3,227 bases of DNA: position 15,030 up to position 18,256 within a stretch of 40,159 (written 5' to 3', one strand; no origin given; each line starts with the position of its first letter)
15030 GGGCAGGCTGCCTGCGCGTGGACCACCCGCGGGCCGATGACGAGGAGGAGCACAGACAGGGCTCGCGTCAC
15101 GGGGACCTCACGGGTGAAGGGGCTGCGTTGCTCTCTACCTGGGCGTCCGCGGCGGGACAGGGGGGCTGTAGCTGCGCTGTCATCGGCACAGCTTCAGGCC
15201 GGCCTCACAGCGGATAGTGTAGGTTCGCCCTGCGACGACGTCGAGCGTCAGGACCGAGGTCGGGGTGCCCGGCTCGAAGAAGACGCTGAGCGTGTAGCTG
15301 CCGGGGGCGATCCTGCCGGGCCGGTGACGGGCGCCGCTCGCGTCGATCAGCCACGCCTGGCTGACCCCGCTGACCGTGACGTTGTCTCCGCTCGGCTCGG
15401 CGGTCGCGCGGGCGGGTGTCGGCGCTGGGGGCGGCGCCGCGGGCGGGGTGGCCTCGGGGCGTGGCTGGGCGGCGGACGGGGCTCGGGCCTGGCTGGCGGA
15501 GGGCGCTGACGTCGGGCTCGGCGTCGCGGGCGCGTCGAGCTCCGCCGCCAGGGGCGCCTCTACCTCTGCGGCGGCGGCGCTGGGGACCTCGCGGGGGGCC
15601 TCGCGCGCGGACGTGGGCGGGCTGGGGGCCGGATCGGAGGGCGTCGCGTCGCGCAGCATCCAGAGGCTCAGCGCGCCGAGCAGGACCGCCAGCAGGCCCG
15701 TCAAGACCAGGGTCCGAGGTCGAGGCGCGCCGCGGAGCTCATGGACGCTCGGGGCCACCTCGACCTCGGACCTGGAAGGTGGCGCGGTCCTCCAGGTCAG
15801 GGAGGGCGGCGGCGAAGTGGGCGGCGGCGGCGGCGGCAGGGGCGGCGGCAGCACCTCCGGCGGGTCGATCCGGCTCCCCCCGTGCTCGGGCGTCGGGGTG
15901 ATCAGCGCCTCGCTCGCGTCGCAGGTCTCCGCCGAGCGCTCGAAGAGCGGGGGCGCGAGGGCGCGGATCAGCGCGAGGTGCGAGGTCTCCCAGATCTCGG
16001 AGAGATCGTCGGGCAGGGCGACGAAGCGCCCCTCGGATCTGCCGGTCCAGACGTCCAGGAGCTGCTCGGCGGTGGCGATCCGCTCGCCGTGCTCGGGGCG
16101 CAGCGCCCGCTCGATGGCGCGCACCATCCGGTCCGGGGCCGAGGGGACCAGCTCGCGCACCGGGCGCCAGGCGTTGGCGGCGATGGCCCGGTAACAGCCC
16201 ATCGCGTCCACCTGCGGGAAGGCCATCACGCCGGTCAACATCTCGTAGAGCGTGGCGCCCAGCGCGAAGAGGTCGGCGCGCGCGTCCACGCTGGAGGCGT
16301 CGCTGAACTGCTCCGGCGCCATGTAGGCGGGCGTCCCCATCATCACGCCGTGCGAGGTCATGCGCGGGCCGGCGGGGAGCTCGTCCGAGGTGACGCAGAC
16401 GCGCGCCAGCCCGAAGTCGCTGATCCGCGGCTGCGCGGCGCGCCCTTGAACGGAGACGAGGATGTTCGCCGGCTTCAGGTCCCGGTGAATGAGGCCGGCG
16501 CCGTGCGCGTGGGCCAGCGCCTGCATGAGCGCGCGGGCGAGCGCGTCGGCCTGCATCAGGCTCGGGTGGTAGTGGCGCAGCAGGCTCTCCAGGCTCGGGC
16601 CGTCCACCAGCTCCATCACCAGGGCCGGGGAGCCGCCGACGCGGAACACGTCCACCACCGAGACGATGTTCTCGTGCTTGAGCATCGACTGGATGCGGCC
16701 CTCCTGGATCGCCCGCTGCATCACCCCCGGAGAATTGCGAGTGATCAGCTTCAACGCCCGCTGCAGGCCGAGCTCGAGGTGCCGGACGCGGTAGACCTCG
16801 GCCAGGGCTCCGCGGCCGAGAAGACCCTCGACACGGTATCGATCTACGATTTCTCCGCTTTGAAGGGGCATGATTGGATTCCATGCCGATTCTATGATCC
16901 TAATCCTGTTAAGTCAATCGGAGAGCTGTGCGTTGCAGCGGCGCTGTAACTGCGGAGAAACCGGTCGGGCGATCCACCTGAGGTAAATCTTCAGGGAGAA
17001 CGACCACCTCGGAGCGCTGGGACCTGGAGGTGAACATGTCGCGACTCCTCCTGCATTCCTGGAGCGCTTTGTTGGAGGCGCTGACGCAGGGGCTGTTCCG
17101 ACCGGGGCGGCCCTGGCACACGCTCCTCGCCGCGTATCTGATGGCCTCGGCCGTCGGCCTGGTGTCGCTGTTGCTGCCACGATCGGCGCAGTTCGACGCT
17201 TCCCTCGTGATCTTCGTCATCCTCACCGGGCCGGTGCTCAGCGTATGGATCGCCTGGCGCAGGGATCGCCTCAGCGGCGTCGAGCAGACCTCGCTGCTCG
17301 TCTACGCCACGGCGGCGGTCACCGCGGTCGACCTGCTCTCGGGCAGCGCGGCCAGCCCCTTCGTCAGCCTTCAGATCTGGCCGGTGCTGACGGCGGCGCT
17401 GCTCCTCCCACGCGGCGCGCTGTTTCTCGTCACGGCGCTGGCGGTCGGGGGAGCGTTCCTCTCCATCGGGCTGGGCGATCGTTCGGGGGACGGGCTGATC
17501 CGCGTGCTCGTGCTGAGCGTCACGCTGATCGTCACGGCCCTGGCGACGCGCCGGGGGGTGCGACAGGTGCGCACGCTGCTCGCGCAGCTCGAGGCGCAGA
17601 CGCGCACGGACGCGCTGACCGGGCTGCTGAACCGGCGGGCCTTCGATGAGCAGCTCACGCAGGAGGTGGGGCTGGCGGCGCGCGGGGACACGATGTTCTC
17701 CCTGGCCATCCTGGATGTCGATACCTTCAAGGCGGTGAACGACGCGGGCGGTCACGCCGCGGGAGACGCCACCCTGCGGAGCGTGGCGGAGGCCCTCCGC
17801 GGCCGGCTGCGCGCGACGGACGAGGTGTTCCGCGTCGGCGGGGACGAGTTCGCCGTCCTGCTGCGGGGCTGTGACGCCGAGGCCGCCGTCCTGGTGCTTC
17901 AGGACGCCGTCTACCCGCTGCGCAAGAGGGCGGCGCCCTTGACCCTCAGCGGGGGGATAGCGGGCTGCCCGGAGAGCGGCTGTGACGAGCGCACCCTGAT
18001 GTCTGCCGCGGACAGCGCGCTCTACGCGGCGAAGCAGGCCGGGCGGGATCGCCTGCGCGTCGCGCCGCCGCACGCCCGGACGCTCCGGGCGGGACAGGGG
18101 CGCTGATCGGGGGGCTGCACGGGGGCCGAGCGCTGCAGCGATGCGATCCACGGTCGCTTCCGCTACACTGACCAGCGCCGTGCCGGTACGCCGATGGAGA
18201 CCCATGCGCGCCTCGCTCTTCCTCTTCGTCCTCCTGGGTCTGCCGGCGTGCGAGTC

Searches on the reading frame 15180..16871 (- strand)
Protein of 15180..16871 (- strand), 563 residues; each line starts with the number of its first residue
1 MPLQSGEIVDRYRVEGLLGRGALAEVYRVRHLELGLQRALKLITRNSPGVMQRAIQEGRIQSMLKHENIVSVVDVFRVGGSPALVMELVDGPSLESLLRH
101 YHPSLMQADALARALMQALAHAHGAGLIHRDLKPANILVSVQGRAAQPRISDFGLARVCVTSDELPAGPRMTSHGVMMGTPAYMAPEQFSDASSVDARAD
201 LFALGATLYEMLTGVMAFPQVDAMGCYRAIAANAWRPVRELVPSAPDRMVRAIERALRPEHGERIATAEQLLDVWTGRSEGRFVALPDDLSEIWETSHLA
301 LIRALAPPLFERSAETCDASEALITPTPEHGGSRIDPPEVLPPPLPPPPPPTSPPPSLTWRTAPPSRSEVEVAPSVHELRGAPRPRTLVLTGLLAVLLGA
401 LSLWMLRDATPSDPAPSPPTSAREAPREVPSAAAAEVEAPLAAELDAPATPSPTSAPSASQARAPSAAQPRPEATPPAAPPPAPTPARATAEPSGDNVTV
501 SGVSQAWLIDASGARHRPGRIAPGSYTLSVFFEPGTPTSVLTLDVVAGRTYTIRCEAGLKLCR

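Call 45: search_protein_families(library=pfam, proteins=[window:15180-16871:-], max_evalue=0.01)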
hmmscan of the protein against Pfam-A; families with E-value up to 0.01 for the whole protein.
window:15180-16871:- (563 aa): 4 families
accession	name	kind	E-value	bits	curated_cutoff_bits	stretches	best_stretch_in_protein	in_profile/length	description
PF00069.31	Pkinase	-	1.2e-42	146.6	31.7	1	12-271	1-257/263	Protein kinase domain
PF07714.23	PK_Tyr_Ser-Thr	-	1.1e-24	87.5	23.1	1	16-264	5-248/258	Protein tyrosine and serine/threonine kinase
PF03109.22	ABC1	-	6e-05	22.7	22.9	1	58-157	118-215/244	ABC1 atypical kinase-like domain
PF01636.29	APH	-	0.0012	19.1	23.2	0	18-124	5-109/239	Phosphotransferase enzyme family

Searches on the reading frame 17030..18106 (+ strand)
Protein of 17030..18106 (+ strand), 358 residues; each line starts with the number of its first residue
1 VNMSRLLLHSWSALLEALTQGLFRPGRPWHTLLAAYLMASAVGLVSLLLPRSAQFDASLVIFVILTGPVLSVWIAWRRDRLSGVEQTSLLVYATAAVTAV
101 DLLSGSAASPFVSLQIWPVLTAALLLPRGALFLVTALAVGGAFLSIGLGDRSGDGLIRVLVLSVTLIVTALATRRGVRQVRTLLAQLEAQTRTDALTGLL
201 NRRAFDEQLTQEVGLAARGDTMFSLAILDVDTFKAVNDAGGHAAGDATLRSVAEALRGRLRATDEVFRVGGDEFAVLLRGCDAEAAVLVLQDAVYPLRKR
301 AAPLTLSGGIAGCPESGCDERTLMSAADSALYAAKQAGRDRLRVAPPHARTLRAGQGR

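Call 45: search_protein_families(library=pfam, proteins=[window:17030-18106:+], max_evalue=0.01)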
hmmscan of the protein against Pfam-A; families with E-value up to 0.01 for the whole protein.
window:17030-18106:+ (358 aa): 1 family
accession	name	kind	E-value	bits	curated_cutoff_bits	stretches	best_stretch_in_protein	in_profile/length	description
PF00990.26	GGDEF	-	1.7e-36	125.8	23.8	1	193-341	3-161/161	Diguanylate cyclase, GGDEF domain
